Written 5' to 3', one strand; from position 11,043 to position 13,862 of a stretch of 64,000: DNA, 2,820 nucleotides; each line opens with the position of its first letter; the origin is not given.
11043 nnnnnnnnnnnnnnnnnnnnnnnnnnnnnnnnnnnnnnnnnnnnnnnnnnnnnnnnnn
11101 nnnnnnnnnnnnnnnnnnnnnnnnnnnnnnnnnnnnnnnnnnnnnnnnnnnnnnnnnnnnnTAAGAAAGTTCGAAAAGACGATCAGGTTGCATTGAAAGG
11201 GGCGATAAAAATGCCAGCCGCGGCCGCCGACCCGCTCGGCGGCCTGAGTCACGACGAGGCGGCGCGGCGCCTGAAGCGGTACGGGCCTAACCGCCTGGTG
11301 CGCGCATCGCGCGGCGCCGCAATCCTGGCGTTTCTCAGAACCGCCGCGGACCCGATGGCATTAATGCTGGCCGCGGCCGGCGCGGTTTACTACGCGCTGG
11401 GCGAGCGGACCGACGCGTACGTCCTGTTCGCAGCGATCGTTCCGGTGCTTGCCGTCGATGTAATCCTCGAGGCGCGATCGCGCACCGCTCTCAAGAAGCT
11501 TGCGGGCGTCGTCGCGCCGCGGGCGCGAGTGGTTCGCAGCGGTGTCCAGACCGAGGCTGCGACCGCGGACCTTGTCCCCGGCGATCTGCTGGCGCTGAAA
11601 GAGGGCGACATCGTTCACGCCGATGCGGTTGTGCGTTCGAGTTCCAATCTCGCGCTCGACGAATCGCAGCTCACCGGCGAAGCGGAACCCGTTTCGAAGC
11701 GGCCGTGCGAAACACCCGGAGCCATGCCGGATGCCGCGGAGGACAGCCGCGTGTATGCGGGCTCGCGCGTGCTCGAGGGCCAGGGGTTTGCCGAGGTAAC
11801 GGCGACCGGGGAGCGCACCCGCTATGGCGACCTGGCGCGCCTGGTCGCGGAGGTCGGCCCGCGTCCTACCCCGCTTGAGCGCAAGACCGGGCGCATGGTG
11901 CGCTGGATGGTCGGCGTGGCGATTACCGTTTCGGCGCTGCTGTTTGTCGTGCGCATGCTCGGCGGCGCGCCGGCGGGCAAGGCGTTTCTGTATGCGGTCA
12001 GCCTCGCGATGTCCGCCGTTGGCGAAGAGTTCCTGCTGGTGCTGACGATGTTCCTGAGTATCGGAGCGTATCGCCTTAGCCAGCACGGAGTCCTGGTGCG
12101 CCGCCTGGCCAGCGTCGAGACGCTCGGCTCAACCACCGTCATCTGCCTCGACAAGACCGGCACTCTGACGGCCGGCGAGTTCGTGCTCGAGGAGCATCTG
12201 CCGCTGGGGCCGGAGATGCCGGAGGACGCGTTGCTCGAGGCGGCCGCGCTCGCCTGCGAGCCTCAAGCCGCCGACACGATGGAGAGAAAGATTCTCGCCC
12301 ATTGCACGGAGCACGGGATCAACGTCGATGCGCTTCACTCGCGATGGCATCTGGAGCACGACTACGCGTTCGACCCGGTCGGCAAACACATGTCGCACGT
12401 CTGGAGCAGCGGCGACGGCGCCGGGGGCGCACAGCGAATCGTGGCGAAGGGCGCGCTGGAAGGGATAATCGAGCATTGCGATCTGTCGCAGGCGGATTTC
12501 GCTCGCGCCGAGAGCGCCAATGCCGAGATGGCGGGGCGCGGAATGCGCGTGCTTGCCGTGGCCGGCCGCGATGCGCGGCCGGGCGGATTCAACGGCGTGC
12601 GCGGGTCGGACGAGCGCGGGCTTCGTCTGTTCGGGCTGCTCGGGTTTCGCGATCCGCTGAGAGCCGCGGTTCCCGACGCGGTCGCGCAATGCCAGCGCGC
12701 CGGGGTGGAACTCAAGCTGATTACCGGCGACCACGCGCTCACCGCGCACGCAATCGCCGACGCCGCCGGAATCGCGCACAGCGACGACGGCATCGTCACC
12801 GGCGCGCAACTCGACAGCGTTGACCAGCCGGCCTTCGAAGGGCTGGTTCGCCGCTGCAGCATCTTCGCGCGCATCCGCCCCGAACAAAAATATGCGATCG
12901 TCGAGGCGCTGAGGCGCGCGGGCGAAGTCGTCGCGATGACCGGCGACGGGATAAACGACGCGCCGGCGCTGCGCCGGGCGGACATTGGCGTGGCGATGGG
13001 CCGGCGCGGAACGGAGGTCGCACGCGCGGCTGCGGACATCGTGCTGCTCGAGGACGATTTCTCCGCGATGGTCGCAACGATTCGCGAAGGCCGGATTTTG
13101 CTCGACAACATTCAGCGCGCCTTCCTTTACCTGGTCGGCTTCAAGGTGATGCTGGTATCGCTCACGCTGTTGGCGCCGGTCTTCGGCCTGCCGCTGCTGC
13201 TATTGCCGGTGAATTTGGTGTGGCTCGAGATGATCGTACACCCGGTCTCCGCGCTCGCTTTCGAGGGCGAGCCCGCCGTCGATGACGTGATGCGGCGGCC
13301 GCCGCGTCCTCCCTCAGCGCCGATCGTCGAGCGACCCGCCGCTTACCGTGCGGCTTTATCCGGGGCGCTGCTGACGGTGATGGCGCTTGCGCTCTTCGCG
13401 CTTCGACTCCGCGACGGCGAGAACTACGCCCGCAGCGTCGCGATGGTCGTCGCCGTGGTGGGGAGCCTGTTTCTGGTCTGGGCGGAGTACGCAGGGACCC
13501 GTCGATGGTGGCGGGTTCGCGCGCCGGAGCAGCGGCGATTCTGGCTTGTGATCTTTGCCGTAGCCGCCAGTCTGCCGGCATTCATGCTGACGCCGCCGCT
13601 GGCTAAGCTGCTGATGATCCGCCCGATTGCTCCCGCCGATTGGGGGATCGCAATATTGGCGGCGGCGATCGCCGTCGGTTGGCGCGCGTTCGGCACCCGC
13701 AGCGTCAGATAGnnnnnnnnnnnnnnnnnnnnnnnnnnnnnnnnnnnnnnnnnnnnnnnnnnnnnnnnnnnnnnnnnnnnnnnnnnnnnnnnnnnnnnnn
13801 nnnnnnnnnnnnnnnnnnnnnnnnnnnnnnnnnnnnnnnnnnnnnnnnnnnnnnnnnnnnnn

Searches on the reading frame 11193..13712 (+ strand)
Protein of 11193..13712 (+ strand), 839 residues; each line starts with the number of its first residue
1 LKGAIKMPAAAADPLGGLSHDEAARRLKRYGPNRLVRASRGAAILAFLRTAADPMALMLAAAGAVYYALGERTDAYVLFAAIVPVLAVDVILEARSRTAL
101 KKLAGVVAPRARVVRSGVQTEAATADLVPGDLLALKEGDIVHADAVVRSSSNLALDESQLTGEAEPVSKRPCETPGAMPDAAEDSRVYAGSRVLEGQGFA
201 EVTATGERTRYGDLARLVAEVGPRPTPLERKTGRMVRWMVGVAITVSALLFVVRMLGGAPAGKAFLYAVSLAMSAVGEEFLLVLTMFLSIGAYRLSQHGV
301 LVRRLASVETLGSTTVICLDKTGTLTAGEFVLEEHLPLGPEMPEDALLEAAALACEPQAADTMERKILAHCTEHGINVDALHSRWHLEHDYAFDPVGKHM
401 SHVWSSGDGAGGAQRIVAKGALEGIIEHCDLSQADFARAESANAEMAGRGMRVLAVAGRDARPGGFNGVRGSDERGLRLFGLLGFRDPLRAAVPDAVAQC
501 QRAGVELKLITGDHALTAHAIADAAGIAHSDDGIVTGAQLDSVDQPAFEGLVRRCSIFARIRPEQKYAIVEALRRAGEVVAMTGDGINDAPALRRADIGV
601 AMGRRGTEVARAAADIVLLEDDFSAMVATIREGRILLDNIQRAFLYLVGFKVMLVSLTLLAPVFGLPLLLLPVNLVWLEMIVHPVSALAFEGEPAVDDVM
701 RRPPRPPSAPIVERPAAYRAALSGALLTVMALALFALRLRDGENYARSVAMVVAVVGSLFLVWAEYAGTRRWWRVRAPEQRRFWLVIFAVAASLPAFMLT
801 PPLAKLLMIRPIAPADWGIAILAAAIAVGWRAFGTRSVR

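Call 13: search_protein_families(library=pfam, proteins=[window:11193-13712:+])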
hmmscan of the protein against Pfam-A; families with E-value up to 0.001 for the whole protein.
window:11193-13712:+ (839 aa): 6 families
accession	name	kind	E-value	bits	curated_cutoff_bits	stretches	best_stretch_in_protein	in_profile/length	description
PF00122.25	E1-E2_ATPase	-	1.4e-40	139.2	28.1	1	108-298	4-181/181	E1-E2 ATPase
PF00689.26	Cation_ATPase_C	-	3.5e-26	92.5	27.3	1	667-831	1-169/175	Cation transporting ATPase, C-terminus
PF00702.32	Hydrolase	-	2.2e-15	58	26.4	1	316-597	3-191/191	haloacid dehalogenase-like hydrolase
PF00690.31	Cation_ATPase_N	-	3.5e-11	43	20.4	1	13-65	16-68/69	Cation transporter/ATPase, N-terminus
PF13246.12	Cation_ATPase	-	9.5e-06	26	21.7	1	362-430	23-89/91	Cation transport ATPase (P-type)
PF08282.18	Hydrolase_3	-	0.00099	19.3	20.9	0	570-618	196-244/255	haloacid dehalogenase-like hydrolase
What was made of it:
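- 11193..13712 (+): P-type cation-transporting ATPase; the likely start is the ATG at 11212. Pfam E1-E2_ATPase, Cation_ATPase_N and Cation_ATPase_C (call 13).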
